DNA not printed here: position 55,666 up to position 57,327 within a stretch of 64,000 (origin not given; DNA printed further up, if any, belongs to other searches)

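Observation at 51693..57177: Lasso/RiPP-style accessory enzyme set with no recognisable core enzymes or precursor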

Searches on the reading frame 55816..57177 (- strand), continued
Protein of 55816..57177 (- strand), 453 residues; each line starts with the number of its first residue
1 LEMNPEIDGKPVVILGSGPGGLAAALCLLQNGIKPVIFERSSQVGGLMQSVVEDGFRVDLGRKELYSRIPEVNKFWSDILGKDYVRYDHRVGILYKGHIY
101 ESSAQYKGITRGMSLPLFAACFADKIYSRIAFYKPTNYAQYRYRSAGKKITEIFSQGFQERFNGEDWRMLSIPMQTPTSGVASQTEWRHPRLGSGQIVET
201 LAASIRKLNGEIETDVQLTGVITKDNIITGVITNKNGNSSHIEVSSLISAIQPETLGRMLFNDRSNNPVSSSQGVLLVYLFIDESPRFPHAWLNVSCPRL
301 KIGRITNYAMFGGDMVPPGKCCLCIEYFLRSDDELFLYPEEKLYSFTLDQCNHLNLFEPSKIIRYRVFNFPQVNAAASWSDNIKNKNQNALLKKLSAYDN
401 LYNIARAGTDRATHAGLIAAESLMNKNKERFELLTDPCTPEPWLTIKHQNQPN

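Call 55: search_protein_families(library=pfam, proteins=[L009:223-930:+, L009:2338-3402:+, L009:3406-4311:+, L009:4341-5360:+, L009:5444-7348:+, L009:7357-8409:+, L009:9780-10919:+, L012:6725-9502:+, L012:13942-15150:+, L012:15204-17294:-], max_evalue=0.00001)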
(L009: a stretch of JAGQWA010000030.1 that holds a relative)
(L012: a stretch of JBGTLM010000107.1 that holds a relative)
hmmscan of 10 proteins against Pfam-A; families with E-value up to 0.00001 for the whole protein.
L009:223-930:+ (235 aa): 6 families
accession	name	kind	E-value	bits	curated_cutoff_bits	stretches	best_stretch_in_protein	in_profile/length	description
PF08241.18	Methyltransf_11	-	7.4e-17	62.2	21.2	1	46-148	1-95/95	Methyltransferase domain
PF13649.12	Methyltransf_25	-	4.9e-13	50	27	1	46-144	2-97/97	Methyltransferase domain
PF08242.18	Methyltransf_12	-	2.6e-09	38.1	30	1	46-146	1-98/98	Methyltransferase domain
PF13489.12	Methyltransf_23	-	3.2e-09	37.2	27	1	40-187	21-157/164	Methyltransferase domain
PF13847.12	Methyltransf_31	-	3.1e-08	33.9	27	1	44-152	6-113/145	Methyltransferase domain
PF01209.24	Ubie_methyltran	-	4e-08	33.3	20.1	1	26-167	34-172/233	ubiE/COQ5 methyltransferase family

L009:2338-3402:+ (354 aa): 2 families
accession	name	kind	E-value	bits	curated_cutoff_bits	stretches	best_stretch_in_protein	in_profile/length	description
PF00583.31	Acetyltransf_1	-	3.2e-06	27.8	20.7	1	32-137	13-115/116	Acetyltransferase (GNAT) family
PF13527.13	Acetyltransf_9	-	3.2e-06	27.6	25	1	25-110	11-93/127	Acetyltransferase (GNAT) domain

L009:3406-4311:+ (301 aa): 1 family
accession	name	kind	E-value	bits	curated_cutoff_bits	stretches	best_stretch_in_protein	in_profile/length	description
PF01522.26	Polysacc_deac_1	-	6.1e-19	68.6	23.1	1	51-224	6-112/124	Polysaccharide deacetylase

L009:4341-5360:+ (339 aa): 2 families
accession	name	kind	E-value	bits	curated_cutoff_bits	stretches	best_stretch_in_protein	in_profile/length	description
PF00534.26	Glycos_transf_1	-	1.7e-22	80.2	26.4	1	185-331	13-160/172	Glycosyl transferases group 1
PF13692.12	Glyco_trans_1_4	-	4.4e-22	79.3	27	1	191-327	5-140/142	Glycosyl transferases group 1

L009:5444-7348:+ (634 aa): 4 families
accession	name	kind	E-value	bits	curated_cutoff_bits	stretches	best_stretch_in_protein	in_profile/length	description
PF00733.27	Asn_synthase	-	4.9e-66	224.2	21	1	245-603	3-330/354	Asparagine synthase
PF13537.11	GATase_7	-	1.5e-44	151.4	25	1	45-163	1-121/123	Glutamine amidotransferase domain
PF13522.11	GATase_6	-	2.2e-44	151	27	1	38-159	9-130/130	Glutamine amidotransferase domain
PF12481.13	DUF3700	-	5.8e-07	29.6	27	1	52-148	61-160/228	Aluminium induced protein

L009:7357-8409:+ (350 aa): 4 families
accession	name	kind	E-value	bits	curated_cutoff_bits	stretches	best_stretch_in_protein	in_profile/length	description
PF13692.12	Glyco_trans_1_4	-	8.2e-15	55.7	27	1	203-317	34-142/142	Glycosyl transferases group 1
PF00534.26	Glycos_transf_1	-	1.2e-14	54.6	26.4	1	202-319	47-160/172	Glycosyl transferases group 1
PF13439.12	Glyco_transf_4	-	5.8e-13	49.7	28.5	1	54-181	38-169/170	Glycosyltransferase Family 4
PF13579.12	Glyco_trans_4_4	-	8.1e-07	29.9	29.7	1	46-177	29-158/158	Glycosyl transferase 4-like domain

L009:9780-10919:+ (379 aa): 0 families

L012:6725-9502:+ (925 aa): 5 families
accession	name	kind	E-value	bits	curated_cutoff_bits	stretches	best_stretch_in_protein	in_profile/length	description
PF07517.20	SecA_DEAD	-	3e-128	427.5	24.6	1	7-408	2-290/290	SecA DEAD-like domain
PF21090.3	P-loop_SecA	-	2.4e-94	315.1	27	1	423-633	1-205/205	SecA P-loop domain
PF07516.18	SecA_SW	-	4e-63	213.5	26.7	1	635-852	1-200/200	SecA Wing and Scaffold domain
PF01043.26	SecA_PP_bind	-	2.5e-40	137.9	23.5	1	248-364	2-110/110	SecA preprotein cross-linking domain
PF02810.21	SEC-C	-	2.3e-10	40.6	20.4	1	905-922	1-18/19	SEC-C motif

L012:13942-15150:+ (402 aa): 0 families

L012:15204-17294:- (696 aa): 5 families
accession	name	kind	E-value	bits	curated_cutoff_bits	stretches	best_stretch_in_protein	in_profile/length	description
PF00563.25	EAL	-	7.7e-71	238.6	31.3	1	440-674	3-236/236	EAL domain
PF00990.26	GGDEF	-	3.1e-47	160.8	23.8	1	261-417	1-159/161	Diguanylate cyclase, GGDEF domain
PF08447.18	PAS_3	-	1.7e-12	47.8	25.6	1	161-238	5-83/89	PAS fold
PF13426.13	PAS_9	-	5.4e-08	33.5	27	1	147-249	3-103/103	PAS domain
PF00989.32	PAS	-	8.8e-07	29.4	22.6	1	137-230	3-96/113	PAS fold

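Call 61: search_protein_families(library=padloc, proteins=[window:55816-57177:-], max_evalue=0.01)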
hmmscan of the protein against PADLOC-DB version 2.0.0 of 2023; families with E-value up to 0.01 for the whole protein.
window:55816-57177:- (453 aa): 1 family
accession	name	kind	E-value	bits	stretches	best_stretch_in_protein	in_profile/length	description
PDLC01086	C3a186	-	2e-05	22.1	1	12-53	3-44/384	"C-3?,4? desaturase"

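Call 69: predict_structure(alignment_id=A2)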
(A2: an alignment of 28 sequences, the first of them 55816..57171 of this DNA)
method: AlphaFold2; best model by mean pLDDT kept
length: 451 residues; sequences in the alignment: 28
mean_pLDDT: 90.6   pTM: 0.89
mean pLDDT of the five models: 90.6, 90.5, 89.6, 89.0, 88.6
residues with pLDDT >= 90: 351; 70-90: 67; 50-70: 21; < 50: 12
segments of 3 or more residues with pLDDT < 50: 1-3, 177-179, 446-451
pLDDT, mean of each block of 10 residues (from residue 1): 66 97 97 96 92 94 83 95 93 96 85 96 94 95 95 95 92 60 83 96 97 96 96 96 96 90 59 96 97 97 96 96 96 97 97 96 95 79 85 96 92 97 95 87 56 39
secondary structure, 60 per line:
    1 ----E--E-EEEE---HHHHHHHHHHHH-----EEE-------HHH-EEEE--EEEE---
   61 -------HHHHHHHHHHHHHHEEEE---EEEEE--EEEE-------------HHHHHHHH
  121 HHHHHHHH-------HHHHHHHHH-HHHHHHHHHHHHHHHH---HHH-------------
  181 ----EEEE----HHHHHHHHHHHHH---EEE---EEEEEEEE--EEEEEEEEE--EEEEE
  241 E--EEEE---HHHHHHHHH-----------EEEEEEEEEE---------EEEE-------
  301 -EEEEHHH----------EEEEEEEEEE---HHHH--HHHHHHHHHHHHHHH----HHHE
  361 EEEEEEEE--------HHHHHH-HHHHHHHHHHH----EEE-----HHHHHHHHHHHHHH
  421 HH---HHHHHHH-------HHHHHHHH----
elements in order: E10-13 H17-28 E34-36 E48-51 E54-57 H68-81 E82-85 E89-93 E96-99 H113-128 H136-144 H146-161 E185-188 H193-205 E209-211 E215-222 E225-233 E236-241 E244-247 H251-259 E271-280 E290-293 E302-305 E319-328 H332-335 H338-352 E360-368 H377-382 H384-394 E399-401 H407-422 H426-432 H440-447

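Call 71: fold_search(model_id=the predicted structure, library=pdb)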
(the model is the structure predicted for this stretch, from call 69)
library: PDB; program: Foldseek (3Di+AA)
matches with E <= 10: 1978; with E <= 0.001: 1247
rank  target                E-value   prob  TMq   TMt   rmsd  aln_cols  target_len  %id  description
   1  2ivd_B                1.5e-22  1.00  0.71  0.71   5.2       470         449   16  Structure of protoporphyrinogen oxidase from Myxococcus xanthus with acifluorfen (released 2006-10-17)
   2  9a78_B                2.4e-22  1.00  0.64  0.62   8.2       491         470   17  Integrative model of SYFB-CGOX by crosslinking MS and deep learning (released 2024-09-18)
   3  4dsh_B                2.9e-22  1.00  0.69  0.67   6.6       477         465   16  Crystal structure of reduced UDP-Galactopyranose mutase (released 2012-06-13)
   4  2ive_A                3.2e-22  1.00  0.70  0.70   5.6       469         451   16  Structure of protoporphyrinogen oxidase from Myxococcus xanthus (released 2006-10-17)
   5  2ive_B                4.3e-22  1.00  0.71  0.72   5.3       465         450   15  Structure of protoporphyrinogen oxidase from Myxococcus xanthus (released 2006-10-17)
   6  4dsg_B                4.5e-22  1.00  0.70  0.68   5.6       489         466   16  Crystal Structure of oxidized UDP-Galactopyranose mutase (released 2012-06-13)
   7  2ivd_A                3.7e-21  1.00  0.70  0.71   5.5       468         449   16  Structure of protoporphyrinogen oxidase from Myxococcus xanthus with acifluorfen (released 2006-10-17)
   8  4dsg_A                7.7e-21  1.00  0.71  0.68   5.7       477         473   16  Crystal Structure of oxidized UDP-Galactopyranose mutase (released 2012-06-13)
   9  5hhf_A                1.3e-20  1.00  0.69  0.62   7.3       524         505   15  Crystal structure of Aspergillus fumigatus UDP-Galactopyranose mutase mutant H63A with covalent FAD-Galactopyranose an (released 2016-02-17)
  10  3ukp_A                1.6e-20  1.00  0.72  0.64   7.0       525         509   14  Crystal structure of R327A UDP-galactopyranose mutase from Aspergillus fumigatus in complex with UDPgalp (released 2012-02-22)
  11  5vwu_B                2.5e-20  1.00  0.68  0.63   7.0       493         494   15  Crystal structure of oxidized Aspergillus fumigatus UDP-galactopyranose mutase complexed with NADH (released 2017-05-31)
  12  3uka_A                2.7e-20  1.00  0.68  0.61   7.4       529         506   15  CRYSTAL STRUCTURE OF UDP-galactopyranose mutase from Aspergillus fumigatus (released 2012-02-22)
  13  5vwu_A                2.8e-20  1.00  0.69  0.64   6.6       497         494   15  Crystal structure of oxidized Aspergillus fumigatus UDP-galactopyranose mutase complexed with NADH (released 2017-05-31)
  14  3ukh_B                3.0e-20  1.00  0.67  0.60   8.4       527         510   15  Crystal structure of udp-galactopyranose mutase from Aspergillus fumigatus in complex with UDPGALP (non-reduced) (released 2012-02-22)
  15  4u8j_A                3.2e-20  1.00  0.66  0.60   7.4       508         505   15  Structure of Aspergillus fumigatus UDP-Galactopyranose mutase mutant Y104A (released 2014-12-03)
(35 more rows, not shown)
